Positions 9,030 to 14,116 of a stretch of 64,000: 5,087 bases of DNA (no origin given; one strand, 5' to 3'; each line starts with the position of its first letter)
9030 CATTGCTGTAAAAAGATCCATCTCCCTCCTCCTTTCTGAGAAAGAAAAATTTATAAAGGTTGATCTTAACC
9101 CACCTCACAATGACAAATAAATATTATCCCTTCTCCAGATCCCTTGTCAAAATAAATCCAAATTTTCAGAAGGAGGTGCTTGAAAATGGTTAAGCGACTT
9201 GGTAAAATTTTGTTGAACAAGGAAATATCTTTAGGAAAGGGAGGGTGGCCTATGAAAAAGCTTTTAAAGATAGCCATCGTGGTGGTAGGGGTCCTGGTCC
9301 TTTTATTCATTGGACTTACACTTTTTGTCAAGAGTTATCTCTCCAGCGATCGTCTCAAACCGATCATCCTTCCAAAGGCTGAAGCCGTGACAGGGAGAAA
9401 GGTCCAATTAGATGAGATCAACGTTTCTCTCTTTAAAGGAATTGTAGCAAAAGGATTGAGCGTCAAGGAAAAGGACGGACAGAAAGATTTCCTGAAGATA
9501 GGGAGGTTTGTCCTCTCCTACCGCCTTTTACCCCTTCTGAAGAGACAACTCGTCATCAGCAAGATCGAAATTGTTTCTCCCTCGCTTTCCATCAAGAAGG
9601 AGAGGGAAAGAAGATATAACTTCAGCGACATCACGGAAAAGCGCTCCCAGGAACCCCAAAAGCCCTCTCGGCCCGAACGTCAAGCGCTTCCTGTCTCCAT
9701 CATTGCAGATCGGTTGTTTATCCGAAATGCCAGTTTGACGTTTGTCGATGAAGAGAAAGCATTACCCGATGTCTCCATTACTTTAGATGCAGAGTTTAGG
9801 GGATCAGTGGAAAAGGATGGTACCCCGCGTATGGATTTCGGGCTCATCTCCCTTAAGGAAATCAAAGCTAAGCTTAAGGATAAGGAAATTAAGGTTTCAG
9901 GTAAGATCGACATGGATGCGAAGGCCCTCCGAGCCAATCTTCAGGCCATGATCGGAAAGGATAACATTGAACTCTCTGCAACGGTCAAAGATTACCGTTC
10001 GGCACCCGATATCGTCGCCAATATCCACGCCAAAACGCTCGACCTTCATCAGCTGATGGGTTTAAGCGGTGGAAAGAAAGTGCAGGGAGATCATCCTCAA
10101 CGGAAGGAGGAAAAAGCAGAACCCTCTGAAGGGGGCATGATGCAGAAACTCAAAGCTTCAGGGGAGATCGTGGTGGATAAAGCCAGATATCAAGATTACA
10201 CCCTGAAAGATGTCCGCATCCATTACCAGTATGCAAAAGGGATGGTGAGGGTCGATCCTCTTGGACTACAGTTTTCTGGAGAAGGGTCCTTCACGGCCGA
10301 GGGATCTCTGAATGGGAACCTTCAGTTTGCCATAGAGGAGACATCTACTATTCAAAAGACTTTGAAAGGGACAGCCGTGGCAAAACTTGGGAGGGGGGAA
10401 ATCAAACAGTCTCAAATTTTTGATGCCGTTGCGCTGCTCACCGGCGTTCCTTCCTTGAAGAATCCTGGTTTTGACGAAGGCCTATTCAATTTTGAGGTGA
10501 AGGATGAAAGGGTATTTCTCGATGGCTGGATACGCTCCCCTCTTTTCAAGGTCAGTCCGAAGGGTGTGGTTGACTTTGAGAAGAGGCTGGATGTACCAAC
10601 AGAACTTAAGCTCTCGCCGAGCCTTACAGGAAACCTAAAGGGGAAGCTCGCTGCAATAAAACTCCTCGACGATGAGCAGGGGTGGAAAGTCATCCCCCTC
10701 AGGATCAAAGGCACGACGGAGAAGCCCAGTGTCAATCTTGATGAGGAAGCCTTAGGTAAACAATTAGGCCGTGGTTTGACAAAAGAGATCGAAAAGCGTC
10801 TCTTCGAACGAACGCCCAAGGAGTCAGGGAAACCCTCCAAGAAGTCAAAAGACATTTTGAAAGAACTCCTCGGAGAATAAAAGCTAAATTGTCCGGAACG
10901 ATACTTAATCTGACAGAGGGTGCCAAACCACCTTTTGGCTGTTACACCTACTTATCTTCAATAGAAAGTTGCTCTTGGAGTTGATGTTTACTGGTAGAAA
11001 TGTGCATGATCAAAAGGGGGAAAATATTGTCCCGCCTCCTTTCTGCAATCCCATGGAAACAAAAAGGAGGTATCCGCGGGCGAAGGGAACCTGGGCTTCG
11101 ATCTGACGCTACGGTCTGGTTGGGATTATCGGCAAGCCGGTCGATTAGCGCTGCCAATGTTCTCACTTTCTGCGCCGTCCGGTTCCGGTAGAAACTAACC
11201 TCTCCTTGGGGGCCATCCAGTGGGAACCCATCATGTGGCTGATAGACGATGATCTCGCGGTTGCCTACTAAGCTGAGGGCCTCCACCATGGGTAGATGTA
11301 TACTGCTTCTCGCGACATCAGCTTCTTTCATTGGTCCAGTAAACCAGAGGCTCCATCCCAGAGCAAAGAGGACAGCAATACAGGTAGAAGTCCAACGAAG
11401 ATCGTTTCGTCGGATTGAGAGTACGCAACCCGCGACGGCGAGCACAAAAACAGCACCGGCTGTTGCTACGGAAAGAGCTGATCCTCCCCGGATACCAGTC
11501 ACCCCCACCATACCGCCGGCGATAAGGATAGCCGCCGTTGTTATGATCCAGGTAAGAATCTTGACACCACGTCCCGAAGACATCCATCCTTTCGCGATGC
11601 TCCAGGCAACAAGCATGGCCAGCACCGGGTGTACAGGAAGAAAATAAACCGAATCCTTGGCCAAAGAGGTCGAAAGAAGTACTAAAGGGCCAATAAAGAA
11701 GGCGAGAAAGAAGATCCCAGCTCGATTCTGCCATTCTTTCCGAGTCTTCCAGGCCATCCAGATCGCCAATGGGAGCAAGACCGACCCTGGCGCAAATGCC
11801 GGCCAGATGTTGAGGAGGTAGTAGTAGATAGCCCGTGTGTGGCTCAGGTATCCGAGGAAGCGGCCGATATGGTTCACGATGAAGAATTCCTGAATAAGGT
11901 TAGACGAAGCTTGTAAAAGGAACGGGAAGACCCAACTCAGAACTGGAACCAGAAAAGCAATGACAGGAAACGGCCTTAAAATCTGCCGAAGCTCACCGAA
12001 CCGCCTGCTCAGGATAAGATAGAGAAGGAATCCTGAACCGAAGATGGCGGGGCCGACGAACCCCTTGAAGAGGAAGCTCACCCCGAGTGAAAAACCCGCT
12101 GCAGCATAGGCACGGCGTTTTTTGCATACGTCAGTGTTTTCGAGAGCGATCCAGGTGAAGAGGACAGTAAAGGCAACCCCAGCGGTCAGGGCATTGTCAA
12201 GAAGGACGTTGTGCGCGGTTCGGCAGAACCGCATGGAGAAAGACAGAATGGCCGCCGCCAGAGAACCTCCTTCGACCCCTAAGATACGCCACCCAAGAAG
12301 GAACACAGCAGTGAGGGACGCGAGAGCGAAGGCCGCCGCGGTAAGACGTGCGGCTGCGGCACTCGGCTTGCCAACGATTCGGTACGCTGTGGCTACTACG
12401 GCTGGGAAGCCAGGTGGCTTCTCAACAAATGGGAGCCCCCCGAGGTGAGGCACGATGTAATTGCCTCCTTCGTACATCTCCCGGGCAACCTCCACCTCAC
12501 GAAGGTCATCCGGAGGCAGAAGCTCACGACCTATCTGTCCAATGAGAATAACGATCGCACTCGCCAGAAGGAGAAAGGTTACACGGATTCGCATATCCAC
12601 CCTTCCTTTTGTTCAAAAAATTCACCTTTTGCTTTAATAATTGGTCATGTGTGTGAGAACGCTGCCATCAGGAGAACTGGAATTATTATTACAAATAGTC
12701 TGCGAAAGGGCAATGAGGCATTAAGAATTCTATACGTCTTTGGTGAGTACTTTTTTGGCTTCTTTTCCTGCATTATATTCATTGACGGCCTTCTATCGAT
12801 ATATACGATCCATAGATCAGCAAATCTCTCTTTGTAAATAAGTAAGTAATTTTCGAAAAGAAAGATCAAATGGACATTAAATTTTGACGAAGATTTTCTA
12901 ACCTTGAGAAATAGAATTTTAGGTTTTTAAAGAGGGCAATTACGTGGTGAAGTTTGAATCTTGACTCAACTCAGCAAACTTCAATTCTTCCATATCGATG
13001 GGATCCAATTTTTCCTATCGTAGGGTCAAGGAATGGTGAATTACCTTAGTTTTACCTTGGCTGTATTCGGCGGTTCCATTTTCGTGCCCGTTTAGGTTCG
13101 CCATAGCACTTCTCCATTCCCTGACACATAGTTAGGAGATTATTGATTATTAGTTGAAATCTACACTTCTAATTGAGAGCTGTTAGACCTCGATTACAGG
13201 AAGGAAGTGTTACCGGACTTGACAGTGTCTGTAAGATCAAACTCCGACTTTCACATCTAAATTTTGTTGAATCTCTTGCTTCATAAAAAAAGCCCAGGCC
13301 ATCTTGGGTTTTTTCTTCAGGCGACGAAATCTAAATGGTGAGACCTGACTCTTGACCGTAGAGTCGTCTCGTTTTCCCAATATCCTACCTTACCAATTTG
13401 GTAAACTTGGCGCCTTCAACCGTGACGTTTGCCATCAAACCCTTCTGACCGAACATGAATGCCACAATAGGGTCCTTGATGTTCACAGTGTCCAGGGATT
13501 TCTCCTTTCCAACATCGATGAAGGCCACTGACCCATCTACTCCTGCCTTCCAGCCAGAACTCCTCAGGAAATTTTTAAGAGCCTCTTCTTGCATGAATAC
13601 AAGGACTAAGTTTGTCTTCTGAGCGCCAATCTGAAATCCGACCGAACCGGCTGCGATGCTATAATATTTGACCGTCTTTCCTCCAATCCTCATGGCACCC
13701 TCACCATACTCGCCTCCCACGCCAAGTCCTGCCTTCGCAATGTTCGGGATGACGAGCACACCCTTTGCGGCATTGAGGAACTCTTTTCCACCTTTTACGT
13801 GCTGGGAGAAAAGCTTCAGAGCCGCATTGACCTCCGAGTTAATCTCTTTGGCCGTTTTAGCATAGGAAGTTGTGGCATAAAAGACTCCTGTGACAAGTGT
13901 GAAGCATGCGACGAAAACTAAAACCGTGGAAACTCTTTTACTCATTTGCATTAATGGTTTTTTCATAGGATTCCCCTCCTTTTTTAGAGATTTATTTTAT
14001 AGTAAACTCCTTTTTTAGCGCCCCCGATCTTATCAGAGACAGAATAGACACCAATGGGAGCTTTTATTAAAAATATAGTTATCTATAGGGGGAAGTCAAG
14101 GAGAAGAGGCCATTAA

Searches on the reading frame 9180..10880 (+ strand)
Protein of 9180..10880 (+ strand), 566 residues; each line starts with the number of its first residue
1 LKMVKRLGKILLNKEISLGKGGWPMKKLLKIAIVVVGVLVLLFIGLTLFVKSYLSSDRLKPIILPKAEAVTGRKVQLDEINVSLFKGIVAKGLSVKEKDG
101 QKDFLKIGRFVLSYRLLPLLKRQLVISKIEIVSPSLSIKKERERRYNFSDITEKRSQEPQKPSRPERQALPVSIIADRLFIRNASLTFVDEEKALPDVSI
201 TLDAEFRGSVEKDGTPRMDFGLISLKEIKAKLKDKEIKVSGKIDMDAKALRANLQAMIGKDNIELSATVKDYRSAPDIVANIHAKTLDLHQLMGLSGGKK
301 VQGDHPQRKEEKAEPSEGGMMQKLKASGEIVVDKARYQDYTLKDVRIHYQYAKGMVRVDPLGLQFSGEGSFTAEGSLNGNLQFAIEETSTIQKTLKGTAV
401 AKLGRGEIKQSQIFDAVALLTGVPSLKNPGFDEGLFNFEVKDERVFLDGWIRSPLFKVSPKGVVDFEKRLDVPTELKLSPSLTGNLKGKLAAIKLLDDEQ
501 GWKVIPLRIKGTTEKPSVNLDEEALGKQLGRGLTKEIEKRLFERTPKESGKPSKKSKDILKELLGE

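Call 39: search_protein_families(library=pfam, proteins=[window:9180-10880:+], max_evalue=0.0001)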
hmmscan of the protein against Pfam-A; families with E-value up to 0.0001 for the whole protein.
window:9180-10880:+ (566 aa): 2 families
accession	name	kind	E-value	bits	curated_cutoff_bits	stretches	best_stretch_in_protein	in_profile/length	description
PF05359.17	DUF748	-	3.9e-21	75.3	50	1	24-203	10-185/1037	Domain of Unknown Function (DUF748)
PF05170.20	AsmA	-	1.1e-18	67.9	29.8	1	25-265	1-230/607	AsmA family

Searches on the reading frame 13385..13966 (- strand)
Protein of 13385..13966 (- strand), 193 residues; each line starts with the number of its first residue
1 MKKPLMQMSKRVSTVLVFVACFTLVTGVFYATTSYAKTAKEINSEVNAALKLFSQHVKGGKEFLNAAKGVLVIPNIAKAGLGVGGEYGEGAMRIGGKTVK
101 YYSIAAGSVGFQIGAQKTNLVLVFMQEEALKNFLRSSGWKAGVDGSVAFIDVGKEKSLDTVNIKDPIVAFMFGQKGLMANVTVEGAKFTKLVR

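Call 39: search_protein_families(library=pfam, proteins=[window:13385-13966:-], max_evalue=0.0001)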
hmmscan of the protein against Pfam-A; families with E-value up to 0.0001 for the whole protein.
window:13385-13966:- (193 aa): 1 family
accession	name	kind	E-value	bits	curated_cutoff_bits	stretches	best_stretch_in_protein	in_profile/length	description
PF04366.17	Ysc84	-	5.5e-15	55.7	25.1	1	106-189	2-86/127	Las17-binding protein actin regulator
